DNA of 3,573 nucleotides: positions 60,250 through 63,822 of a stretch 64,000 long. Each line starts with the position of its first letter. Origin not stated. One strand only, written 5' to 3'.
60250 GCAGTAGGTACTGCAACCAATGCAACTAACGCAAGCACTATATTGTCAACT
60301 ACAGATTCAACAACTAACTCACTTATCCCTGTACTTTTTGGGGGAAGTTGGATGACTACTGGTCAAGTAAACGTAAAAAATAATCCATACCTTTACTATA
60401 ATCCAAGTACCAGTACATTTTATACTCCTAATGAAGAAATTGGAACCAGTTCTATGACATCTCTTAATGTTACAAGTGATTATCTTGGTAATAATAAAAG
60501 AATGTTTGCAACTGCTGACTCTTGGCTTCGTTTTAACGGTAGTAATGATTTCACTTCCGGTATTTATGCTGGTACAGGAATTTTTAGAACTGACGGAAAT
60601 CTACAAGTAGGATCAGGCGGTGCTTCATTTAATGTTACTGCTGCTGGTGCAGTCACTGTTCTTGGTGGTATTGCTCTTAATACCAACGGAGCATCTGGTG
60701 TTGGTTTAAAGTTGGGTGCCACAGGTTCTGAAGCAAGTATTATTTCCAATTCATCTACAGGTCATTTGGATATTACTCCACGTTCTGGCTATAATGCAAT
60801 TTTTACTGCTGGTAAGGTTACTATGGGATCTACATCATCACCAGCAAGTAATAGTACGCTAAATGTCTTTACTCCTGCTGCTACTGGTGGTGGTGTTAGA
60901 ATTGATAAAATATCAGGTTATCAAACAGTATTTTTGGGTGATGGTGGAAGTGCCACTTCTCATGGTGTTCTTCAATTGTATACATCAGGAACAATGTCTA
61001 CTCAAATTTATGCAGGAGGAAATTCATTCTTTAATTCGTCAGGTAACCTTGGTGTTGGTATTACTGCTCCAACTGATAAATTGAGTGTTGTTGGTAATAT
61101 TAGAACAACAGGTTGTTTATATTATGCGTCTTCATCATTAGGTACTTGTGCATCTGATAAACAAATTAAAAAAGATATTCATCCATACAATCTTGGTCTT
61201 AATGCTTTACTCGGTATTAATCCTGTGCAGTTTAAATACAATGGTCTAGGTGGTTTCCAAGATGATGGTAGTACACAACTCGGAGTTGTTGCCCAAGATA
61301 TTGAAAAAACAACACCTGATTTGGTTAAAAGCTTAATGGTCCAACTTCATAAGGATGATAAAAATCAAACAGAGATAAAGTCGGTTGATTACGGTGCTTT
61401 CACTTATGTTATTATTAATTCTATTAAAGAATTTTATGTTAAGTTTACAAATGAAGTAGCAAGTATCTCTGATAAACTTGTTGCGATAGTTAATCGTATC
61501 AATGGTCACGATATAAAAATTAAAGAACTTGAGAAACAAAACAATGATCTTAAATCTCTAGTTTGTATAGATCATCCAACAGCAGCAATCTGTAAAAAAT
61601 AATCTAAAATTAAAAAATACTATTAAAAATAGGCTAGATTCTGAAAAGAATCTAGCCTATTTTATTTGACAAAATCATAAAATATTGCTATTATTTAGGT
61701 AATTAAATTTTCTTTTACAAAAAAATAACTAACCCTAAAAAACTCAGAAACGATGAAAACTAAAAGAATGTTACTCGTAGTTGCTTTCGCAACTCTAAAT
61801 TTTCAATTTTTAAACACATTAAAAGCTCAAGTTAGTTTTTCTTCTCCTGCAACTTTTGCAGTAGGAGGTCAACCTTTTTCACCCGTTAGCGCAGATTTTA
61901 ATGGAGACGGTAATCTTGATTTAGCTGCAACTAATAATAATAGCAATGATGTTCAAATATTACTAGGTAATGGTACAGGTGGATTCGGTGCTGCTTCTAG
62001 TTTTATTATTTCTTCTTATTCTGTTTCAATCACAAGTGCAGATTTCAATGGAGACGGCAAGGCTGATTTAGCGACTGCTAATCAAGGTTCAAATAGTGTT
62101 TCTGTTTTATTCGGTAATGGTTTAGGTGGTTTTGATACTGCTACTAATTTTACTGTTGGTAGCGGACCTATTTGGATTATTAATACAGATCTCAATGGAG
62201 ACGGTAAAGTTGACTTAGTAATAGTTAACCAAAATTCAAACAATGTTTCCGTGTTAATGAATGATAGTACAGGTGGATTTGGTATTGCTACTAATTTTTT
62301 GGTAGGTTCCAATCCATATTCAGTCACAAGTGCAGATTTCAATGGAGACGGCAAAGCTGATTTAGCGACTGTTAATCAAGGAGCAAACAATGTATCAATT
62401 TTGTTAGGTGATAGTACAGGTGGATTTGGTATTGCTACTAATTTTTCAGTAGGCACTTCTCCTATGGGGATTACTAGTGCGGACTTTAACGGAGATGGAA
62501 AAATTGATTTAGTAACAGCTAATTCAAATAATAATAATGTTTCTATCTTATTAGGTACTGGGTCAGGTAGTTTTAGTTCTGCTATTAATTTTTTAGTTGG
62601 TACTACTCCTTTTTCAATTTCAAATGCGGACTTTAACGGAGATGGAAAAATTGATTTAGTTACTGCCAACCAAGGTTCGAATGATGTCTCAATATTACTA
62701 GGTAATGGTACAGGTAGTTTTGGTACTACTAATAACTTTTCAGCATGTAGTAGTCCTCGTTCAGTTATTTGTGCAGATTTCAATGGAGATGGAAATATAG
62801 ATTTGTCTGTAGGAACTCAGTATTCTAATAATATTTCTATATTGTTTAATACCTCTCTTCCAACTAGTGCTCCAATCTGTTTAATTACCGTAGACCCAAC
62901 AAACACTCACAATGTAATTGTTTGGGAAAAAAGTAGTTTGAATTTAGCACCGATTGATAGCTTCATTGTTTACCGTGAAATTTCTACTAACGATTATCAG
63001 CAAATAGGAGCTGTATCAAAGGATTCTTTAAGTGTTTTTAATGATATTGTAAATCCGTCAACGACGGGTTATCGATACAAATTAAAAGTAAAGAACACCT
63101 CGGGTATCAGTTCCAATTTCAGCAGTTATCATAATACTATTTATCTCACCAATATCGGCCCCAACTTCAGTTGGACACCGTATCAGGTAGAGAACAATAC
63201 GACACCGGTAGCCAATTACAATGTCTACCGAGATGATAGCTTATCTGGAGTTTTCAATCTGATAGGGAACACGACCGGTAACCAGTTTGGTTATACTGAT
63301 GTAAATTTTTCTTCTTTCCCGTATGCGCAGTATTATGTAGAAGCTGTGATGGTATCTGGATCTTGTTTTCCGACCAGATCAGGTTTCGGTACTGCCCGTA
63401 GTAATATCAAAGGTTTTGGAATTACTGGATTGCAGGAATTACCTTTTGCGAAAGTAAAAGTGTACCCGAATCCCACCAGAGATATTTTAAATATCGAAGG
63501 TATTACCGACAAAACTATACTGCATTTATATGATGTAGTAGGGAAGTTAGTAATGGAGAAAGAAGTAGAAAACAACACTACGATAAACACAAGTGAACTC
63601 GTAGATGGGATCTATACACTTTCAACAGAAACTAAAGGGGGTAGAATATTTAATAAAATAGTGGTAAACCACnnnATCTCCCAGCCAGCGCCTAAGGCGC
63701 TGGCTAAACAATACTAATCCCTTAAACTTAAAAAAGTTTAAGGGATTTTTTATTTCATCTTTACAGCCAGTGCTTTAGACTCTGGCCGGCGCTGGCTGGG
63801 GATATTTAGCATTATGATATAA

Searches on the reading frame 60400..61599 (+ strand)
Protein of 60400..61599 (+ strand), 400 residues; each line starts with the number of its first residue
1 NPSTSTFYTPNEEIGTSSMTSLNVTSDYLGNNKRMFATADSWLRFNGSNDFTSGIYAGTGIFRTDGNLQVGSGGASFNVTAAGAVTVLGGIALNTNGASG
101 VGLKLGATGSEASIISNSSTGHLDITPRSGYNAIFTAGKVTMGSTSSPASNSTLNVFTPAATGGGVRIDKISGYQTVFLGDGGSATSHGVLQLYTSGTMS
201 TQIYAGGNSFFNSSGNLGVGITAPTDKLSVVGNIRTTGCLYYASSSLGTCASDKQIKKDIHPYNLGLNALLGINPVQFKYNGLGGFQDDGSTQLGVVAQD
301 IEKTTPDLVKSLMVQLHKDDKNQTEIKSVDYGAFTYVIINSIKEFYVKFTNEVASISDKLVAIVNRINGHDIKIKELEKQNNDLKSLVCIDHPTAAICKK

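Call 44: search_protein_families(library=pfam, proteins=[window:60400-61599:+], max_evalue=0.001)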
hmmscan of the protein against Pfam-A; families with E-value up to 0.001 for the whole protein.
window:60400-61599:+ (400 aa): 1 family
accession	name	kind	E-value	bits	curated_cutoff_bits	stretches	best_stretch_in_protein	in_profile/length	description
PF13884.11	Peptidase_S74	-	1.5e-10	41.6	22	1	252-310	1-58/58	Chaperone of endosialidase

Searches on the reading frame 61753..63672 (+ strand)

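Call 10: search_protein_families(library=pfam, proteins=[window:61753-63672:+], max_evalue=0.01)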
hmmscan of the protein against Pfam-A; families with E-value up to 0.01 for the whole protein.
window:61753-63672:+ (640 aa): 6 families
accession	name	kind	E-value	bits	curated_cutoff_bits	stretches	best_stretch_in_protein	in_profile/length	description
PF13517.12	FG-GAP_3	-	4.2e-62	207.1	26.9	7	293-351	1-59/61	FG-GAP-like repeat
PF01839.29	FG-GAP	-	1.6e-34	117.6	22.1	6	188-216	2-36/37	FG-GAP repeat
PF18962.6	Por_Secre_tail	-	8.8e-13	48.8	27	1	570-638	1-75/75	Secretion system C-terminal sorting domain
PF12256.14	TcdB_toxin_midN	-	3.2e-10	40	24.8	0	239-261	29-51/181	Insecticide toxin TcdB middle/N-terminal region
PF00404.24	Dockerin_1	-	1.1e-06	29.1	22.9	0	195-252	3-45/57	Dockerin type I domain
PF16967.11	TcfC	-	0.0066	16.4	29.4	0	487-537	13-56/68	E-set like domain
